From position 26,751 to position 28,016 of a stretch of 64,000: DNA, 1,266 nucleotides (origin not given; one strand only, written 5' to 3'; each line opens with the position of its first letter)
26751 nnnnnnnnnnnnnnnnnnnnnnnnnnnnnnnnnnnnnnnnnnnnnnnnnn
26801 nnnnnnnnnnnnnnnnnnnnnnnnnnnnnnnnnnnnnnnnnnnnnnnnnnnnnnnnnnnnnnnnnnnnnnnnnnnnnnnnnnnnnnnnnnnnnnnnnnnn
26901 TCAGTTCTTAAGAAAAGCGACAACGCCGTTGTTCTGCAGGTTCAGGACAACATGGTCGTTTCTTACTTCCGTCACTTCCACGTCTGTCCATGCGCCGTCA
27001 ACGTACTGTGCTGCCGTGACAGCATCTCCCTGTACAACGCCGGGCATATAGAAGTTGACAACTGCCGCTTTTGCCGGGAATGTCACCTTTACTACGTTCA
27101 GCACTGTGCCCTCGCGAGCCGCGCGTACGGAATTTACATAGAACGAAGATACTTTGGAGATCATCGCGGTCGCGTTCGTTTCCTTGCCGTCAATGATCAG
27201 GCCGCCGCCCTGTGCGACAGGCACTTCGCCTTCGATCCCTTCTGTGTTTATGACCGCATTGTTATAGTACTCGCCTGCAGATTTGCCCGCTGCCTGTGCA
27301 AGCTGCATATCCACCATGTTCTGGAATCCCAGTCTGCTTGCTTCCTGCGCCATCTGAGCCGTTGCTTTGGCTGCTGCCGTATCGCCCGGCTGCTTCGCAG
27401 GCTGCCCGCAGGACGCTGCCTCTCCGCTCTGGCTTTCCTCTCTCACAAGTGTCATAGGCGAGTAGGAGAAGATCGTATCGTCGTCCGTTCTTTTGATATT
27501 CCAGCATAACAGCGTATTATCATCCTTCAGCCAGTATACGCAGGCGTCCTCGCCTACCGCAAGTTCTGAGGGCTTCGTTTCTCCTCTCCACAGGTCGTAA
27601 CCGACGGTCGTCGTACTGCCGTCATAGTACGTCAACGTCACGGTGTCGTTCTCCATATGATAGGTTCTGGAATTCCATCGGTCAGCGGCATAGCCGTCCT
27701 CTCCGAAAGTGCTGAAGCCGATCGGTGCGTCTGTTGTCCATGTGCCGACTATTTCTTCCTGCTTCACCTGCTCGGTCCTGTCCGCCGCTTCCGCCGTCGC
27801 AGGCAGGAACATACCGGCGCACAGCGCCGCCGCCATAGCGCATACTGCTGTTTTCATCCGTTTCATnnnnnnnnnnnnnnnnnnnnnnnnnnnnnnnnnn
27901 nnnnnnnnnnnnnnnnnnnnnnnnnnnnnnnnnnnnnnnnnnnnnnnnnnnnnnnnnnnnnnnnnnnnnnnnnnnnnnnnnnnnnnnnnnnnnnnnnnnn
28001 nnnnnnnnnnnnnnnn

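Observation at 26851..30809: Duplicated secreted-protein gene differing almost only in a 75-bp N-terminal cassette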

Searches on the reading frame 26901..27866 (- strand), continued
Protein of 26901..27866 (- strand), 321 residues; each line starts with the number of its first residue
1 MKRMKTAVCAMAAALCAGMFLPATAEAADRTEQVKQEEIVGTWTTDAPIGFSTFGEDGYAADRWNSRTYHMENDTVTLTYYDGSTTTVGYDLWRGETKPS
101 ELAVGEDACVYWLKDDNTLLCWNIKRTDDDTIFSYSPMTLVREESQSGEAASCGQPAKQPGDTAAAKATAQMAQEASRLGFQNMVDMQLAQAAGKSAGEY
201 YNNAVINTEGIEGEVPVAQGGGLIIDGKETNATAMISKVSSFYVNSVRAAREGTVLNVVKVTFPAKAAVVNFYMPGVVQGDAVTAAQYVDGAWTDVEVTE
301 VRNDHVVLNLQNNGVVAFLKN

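Call 41: find_encoding_contigs(protein=P0122, flank=6000, max_places=5)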
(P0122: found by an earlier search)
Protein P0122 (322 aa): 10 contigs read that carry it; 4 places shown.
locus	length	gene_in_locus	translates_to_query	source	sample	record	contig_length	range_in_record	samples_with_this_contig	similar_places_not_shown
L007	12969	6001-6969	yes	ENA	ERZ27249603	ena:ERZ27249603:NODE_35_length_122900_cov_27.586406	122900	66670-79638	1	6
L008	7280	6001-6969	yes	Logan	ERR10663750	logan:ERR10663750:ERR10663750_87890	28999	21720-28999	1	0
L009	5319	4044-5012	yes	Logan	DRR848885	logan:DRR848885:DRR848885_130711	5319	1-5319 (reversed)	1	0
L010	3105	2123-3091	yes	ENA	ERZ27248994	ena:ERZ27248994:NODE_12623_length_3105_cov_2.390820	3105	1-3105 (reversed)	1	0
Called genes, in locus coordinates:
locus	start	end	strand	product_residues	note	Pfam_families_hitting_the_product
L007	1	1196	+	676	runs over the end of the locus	PF00270:DEAD (faint), PF22527:DEXQc_Suv3, PF00271:Helicase_C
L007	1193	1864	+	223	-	PF01648:ACPS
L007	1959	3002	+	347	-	PF07451:SpoVAD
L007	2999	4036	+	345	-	PF01370:Epimerase, PF07993:NAD_binding_4 (faint), PF13460:NAD_binding_10, PF16363:GDP_Man_Dehyd (faint)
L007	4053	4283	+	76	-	-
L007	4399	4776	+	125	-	PF01042:Ribonuc_L-PSP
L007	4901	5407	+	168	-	PF02224:Cytidylate_kin (faint), PF13207:AAA_17 (weak), PF13238:AAA_18 (weak), PF13671:AAA_33 (faint), PF01202:SKI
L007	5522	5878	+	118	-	PF03862:SpoVAC_SpoVAEB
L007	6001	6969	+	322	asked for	-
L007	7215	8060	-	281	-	PF01734:Patatin, PF19890:DUF6363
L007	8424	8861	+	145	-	PF04542:Sigma70_r2, PF08281:Sigma70_r4_2 (weak)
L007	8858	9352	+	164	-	-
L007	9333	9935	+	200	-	-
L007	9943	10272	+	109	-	PF18917:LiaI-LiaF-like_TM1, PF22570:LiaF-TM (weak)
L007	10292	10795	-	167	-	PF18988:DUF5721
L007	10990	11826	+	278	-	PF02645:DegV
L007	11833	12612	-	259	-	PF04397:LytTR (weak)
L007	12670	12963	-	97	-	PF06961:DUF1294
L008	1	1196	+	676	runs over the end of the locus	PF00270:DEAD (faint), PF22527:DEXQc_Suv3, PF00271:Helicase_C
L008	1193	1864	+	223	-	PF01648:ACPS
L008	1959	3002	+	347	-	PF07451:SpoVAD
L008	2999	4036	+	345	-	PF01370:Epimerase, PF07993:NAD_binding_4 (faint), PF13460:NAD_binding_10, PF16363:GDP_Man_Dehyd (faint)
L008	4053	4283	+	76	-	-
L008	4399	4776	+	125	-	PF01042:Ribonuc_L-PSP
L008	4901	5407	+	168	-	PF02224:Cytidylate_kin (faint), PF13207:AAA_17 (weak), PF13238:AAA_18 (weak), PF13671:AAA_33 (faint), PF01202:SKI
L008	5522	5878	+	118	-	PF03862:SpoVAC_SpoVAEB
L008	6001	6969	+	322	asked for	-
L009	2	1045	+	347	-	PF07451:SpoVAD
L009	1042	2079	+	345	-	PF01370:Epimerase, PF07993:NAD_binding_4 (faint), PF13460:NAD_binding_10, PF16363:GDP_Man_Dehyd (faint)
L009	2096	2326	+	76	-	-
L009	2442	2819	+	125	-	PF01042:Ribonuc_L-PSP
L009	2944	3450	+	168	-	PF02224:Cytidylate_kin (faint), PF13207:AAA_17 (weak), PF13238:AAA_18 (weak), PF13671:AAA_33 (faint), PF01202:SKI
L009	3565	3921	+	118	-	PF03862:SpoVAC_SpoVAEB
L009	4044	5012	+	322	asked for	-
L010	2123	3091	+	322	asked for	-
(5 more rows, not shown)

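Call 42: find_encoding_contigs(protein=P0124, flank=6000, max_places=3)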
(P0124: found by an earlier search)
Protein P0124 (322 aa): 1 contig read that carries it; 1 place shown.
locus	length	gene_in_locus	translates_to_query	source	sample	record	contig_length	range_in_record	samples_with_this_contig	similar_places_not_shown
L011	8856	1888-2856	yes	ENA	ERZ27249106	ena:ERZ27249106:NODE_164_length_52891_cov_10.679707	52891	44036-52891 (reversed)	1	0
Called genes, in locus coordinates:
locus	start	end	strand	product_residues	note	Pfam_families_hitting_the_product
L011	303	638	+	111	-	PF21247:Fic-like_C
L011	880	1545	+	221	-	PF01381:HTH_3, PF12844:HTH_19, PF13560:HTH_31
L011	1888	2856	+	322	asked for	-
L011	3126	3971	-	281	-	PF01734:Patatin, PF19890:DUF6363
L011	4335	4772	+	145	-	PF04542:Sigma70_r2, PF08281:Sigma70_r4_2 (weak)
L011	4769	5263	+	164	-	-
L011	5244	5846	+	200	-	-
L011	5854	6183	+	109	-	PF18917:LiaI-LiaF-like_TM1, PF22570:LiaF-TM (weak)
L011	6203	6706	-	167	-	PF18988:DUF5721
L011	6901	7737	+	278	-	PF02645:DegV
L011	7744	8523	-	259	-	PF04397:LytTR (weak)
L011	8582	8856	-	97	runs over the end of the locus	PF06961:DUF1294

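Call 43: find_encoding_contigs(protein=P0125, flank=6000, max_places=3)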
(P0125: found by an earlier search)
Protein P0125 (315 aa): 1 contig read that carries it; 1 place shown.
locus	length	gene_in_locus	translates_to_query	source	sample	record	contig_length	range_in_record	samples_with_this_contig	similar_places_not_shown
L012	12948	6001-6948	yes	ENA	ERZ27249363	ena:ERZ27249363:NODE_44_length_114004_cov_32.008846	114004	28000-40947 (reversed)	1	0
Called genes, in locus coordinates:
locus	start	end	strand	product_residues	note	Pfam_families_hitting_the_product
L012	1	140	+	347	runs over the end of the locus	PF07451:SpoVAD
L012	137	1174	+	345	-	PF01370:Epimerase, PF07993:NAD_binding_4 (faint), PF13460:NAD_binding_10, PF16363:GDP_Man_Dehyd (faint)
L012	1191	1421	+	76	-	-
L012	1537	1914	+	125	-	PF01042:Ribonuc_L-PSP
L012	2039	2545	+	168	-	PF13207:AAA_17 (faint), PF13238:AAA_18 (weak), PF01202:SKI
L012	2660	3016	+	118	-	PF03862:SpoVAC_SpoVAEB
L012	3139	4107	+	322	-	-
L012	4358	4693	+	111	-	PF21247:Fic-like_C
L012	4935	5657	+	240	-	PF01381:HTH_3, PF12844:HTH_19, PF13560:HTH_31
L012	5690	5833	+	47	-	-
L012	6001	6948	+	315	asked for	-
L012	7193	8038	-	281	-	PF01734:Patatin, PF19890:DUF6363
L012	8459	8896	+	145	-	PF04542:Sigma70_r2, PF08281:Sigma70_r4_2 (weak)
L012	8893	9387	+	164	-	-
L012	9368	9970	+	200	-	-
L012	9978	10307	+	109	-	PF18917:LiaI-LiaF-like_TM1 (weak), PF22570:LiaF-TM (weak)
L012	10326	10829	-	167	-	PF18988:DUF5721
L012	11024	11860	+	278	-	PF02645:DegV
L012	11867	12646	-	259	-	PF04397:LytTR (weak)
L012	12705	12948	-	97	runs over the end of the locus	PF06961:DUF1294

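Call 44: find_encoding_contigs(protein=P0134, flank=6000, max_places=3)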
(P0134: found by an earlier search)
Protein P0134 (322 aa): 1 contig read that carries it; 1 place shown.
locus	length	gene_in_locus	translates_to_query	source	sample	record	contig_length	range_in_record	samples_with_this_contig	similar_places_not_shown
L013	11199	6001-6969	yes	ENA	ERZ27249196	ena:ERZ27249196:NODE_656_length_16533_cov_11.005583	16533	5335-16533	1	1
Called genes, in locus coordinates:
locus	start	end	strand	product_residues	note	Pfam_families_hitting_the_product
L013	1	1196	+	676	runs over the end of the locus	PF00270:DEAD (faint), PF22527:DEXQc_Suv3, PF00271:Helicase_C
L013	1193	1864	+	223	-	PF01648:ACPS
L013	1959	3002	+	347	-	PF07451:SpoVAD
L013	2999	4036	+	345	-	PF01370:Epimerase, PF07993:NAD_binding_4 (faint), PF13460:NAD_binding_10, PF16363:GDP_Man_Dehyd (faint)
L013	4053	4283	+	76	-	-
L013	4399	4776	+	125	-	PF01042:Ribonuc_L-PSP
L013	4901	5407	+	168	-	PF02224:Cytidylate_kin (faint), PF13207:AAA_17 (weak), PF13238:AAA_18 (weak), PF01202:SKI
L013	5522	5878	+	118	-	PF03862:SpoVAC_SpoVAEB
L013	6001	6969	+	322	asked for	-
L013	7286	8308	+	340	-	PF02661:Fic, PF21247:Fic-like_C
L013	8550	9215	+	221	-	PF01381:HTH_3, PF12844:HTH_19, PF13560:HTH_31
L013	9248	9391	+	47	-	-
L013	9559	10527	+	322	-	-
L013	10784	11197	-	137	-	?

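Call 45: find_encoding_contigs(protein=P0135, flank=6000, max_places=4)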
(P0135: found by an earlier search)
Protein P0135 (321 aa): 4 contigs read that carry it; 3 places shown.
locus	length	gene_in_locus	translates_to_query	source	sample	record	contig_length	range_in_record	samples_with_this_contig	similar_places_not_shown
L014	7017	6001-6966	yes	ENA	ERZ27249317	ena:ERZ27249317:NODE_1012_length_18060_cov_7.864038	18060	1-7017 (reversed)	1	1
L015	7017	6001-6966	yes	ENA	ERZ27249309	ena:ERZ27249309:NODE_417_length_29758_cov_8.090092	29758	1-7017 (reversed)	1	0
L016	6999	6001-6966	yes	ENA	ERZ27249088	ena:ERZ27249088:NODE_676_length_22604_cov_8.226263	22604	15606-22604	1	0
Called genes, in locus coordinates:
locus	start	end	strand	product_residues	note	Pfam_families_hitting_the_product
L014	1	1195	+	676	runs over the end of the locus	PF00270:DEAD (faint), PF22527:DEXQc_Suv3, PF00271:Helicase_C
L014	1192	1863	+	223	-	PF01648:ACPS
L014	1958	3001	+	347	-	PF07451:SpoVAD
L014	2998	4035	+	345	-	PF01370:Epimerase, PF07993:NAD_binding_4 (faint), PF13460:NAD_binding_10, PF16363:GDP_Man_Dehyd (faint)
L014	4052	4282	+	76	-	-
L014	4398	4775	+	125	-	PF01042:Ribonuc_L-PSP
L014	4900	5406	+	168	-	PF13207:AAA_17 (weak), PF13238:AAA_18 (weak), PF13671:AAA_33 (faint), PF01202:SKI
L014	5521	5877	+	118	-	PF03862:SpoVAC_SpoVAEB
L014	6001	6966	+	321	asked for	-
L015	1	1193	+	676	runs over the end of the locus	PF00270:DEAD (faint), PF22527:DEXQc_Suv3, PF00271:Helicase_C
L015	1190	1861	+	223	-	PF01648:ACPS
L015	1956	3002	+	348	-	PF07451:SpoVAD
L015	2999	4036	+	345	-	PF01370:Epimerase, PF07993:NAD_binding_4 (faint), PF13460:NAD_binding_10, PF16363:GDP_Man_Dehyd (faint)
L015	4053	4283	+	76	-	-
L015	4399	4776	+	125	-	PF01042:Ribonuc_L-PSP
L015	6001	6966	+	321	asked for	-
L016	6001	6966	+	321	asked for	-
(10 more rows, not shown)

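Call 64: search_protein_families(library=pfam, alignment_id=A5, max_evalue=0.01)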
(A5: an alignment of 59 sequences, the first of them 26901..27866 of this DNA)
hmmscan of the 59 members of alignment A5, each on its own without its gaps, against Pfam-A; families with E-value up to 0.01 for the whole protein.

A. member 1, window:26901-27866:- (321 aa): 0 families

B. families by the number of members that match (of 59 scanned): 9 families
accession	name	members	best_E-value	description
PF19498.4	DUF6033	2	0.0023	Protein of unknown function (DUF6033)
PF19804.4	DUF6287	2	0.0029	Domain of unknown function (DUF6287)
PF12316.13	Dsh_C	1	0.00014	Segment polarity protein dishevelled (Dsh) C terminal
PF07172.16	GRP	1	0.0003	Glycine rich protein family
PF05984.18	Cytomega_UL20A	1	0.0039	Cytomegalovirus UL20A protein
PF01955.23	CbiZ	1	0.0062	Adenosylcobinamide amidohydrolase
PF21139.3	BT_MCC_alpha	1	0.0093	Methylcrotonyl-CoA carboxylase, alpha-subunit, BT domain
PF21827.1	New_glue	1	0.0095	New glue protein family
PF05764.18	YL1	1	0.0097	YL1 nuclear protein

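Call 65: search_protein_families(library=padloc, proteins=[L013:7286-8308:+, window:26901-27866:-], max_evalue=0.01)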
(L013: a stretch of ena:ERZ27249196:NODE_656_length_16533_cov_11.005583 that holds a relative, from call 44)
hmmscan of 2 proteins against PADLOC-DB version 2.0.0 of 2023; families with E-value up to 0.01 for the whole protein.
L013:7286-8308:+ (340 aa): 9 families
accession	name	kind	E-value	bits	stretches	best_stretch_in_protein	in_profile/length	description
PDLC03963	SoFic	-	8.2e-42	141.9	1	14-324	20-340/361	-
PDLC04836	PDC-S04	-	7.3e-18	62.6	1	49-195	26-181/244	-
PDLC04840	PDC-S04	-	3.5e-17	60.9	1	49-197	12-170/227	-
PDLC04837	PDC-S04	-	1e-15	55.7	1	53-244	30-220/234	-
PDLC04966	PDC-S24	-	3.3e-15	53.9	1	140-233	273-370/497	-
PDLC04839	PDC-S04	-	4.2e-10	37.6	1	91-234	42-189/205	-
PDLC04841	PDC-S04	-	1.7e-06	25.9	1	89-228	123-250/292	-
PDLC04838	PDC-S04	-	1.9e-05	22.6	1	101-205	60-166/209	-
PDLC04842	PDC-S04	-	5e-05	21.1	1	98-203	36-132/202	-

window:26901-27866:- (321 aa): 0 families

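Call 68: find_encoding_contigs(protein=P0121, flank=6000, max_places=6)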
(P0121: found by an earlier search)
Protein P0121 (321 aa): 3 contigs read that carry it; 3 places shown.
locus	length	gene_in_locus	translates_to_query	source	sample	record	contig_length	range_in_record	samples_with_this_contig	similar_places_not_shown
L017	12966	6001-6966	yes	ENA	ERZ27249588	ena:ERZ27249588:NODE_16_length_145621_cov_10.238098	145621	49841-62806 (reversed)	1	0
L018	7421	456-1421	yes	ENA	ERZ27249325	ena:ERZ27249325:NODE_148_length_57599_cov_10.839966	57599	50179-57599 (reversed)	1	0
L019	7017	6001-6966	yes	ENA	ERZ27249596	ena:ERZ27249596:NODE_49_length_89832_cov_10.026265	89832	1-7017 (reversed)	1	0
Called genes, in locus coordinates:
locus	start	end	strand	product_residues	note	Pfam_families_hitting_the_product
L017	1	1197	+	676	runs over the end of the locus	PF00270:DEAD (faint), PF22527:DEXQc_Suv3, PF00271:Helicase_C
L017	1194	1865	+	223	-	PF01648:ACPS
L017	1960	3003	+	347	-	PF07451:SpoVAD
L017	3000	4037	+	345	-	PF01370:Epimerase, PF07993:NAD_binding_4 (faint), PF13460:NAD_binding_10, PF16363:GDP_Man_Dehyd (faint)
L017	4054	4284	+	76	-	-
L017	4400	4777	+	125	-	PF01042:Ribonuc_L-PSP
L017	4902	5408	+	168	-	PF02224:Cytidylate_kin (faint), PF13207:AAA_17 (weak), PF13238:AAA_18 (weak), PF13671:AAA_33 (faint), PF01202:SKI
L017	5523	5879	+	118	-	PF03862:SpoVAC_SpoVAEB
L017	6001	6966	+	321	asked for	-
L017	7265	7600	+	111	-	PF21247:Fic-like_C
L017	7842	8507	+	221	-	PF01381:HTH_3, PF12844:HTH_19, PF13560:HTH_31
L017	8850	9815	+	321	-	-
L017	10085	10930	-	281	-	PF01734:Patatin, PF19890:DUF6363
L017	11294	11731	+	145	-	PF04542:Sigma70_r2, PF08281:Sigma70_r4_2 (weak)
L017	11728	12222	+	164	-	-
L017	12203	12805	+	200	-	-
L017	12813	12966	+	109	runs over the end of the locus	PF18917:LiaI-LiaF-like_TM1, PF22570:LiaF-TM (weak)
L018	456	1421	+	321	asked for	-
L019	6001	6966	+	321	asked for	-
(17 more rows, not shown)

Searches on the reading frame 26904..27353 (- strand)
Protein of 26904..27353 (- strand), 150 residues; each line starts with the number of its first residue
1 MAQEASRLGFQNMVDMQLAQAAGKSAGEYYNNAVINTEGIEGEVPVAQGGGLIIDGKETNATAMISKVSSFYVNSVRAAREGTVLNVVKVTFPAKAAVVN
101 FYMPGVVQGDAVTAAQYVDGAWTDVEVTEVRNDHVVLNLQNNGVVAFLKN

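Call 57: predict_structure(alignment_id=A6)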
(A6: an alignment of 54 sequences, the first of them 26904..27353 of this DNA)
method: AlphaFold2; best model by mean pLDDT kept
length: 150 residues; sequences in the alignment: 54
mean_pLDDT: 83.4   pTM: 0.74
mean pLDDT of the five models: 83.4, 80.9, 80.5, 78.2, 74.5
residues with pLDDT >= 90: 61; 70-90: 69; 50-70: 17; < 50: 3
segments of 3 or more residues with pLDDT < 50: 48-50
pLDDT, mean of each block of 10 residues (from residue 1): 70 78 74 62 64 78 86 93 91 90 87 95 95 92 94
secondary structure, 60 per line:
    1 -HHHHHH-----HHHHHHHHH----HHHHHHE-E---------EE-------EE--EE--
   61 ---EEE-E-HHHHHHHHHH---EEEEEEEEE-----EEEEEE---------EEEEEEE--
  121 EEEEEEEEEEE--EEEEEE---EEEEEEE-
elements in order: H2-7 H13-21 H26-31 E64-66 H70-79 E83-91 E97-102 E112-118 E121-131 E134-139 E143-149

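Call 60: fold_search(model_id=the predicted structure, library=pdb)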
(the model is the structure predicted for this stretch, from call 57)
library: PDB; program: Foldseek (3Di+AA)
matches with E <= 10: 1039; with E <= 0.001: 0
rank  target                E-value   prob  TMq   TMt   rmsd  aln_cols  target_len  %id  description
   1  7crw_A                5.7e-02  0.94  0.38  0.23   4.8       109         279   10  Cryo-EM structure of rNLRP1-rDPP9 complex (released 2021-03-24)
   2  6fpt_A                9.9e-02  0.84  0.25  0.11   4.8        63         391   19  Crystal structure of Danio rerio Lin41 filamin-NHL domains (released 2018-05-09)
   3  2pfw_A                1.0e-01  0.23  0.24  0.29   9.7       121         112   14  CRYSTAL STRUCTURE OF A RMLC-LIKE CUPIN (SFRI_3105) FROM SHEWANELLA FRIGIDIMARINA NCIMB 400 AT 1.90 A RESOLUTION (released 2007-04-17)
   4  4dlo_A                1.1e-01  0.91  0.36  0.18   5.3       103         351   13  Crystal structure of the GAIN and HormR domains of brain angiogenesis inhibitor 3 (BAI3) (released 2012-02-22)
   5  6zt9_A                1.1e-01  0.54  0.28  0.11   7.4       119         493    9  X-ray structure of mutated arabinofuranosidase (released 2021-02-10)
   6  9hkj                  1.1e-01  0.33  0.24  0.35  10.4       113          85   10  Structure of Formosin D (released 2025-12-17)
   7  3fw6                  1.3e-01  0.75  0.34  0.12  10.3       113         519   11  Crystal structure of CelM2, a bifunctional glucanase-xylanase protein from a metagenome library (released 2009-03-03)
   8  6zt9_B                1.3e-01  0.60  0.30  0.12   6.9       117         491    9  X-ray structure of mutated arabinofuranosidase (released 2021-02-10)
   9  9mqr_A                1.4e-01  0.80  0.39  0.26   7.6       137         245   10  A8 Fab in complex with CD97 (released 2025-09-24)
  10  8cbc_A                1.4e-01  0.66  0.31  0.12  12.3       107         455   13  Crystal structure of Thermothelomyces thermophila GH30 (double mutant EE) in complex with xylotriose. (released 2024-05-22)
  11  6d25_E                1.4e-01  0.60  0.31  0.11  11.7       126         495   10  Crystal structure of the GH51 arabinofuranosidase from Xanthomonas axonopodis pv. citri (released 2019-02-20)
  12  3ii1                  1.5e-01  0.87  0.34  0.12   5.2        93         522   12  Structural characterization of difunctional glucanase-xylanse CelM2 (released 2009-08-25)
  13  6fpt_B                1.5e-01  0.75  0.25  0.11   4.8        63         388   19  Crystal structure of Danio rerio Lin41 filamin-NHL domains (released 2018-05-09)
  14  3kl0_A                1.5e-01  0.66  0.30  0.13   6.1        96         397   12  Crystal structure of the glucuronoxylan xylanohydrolase XynC from Bacillus subtilis (released 2010-12-08)
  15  9m0b_A                1.5e-01  0.57  0.37  0.09  10.6       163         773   14  Crystal structure of alpha-agarase AGA from Catenovulum maritimum (released 2026-03-04)
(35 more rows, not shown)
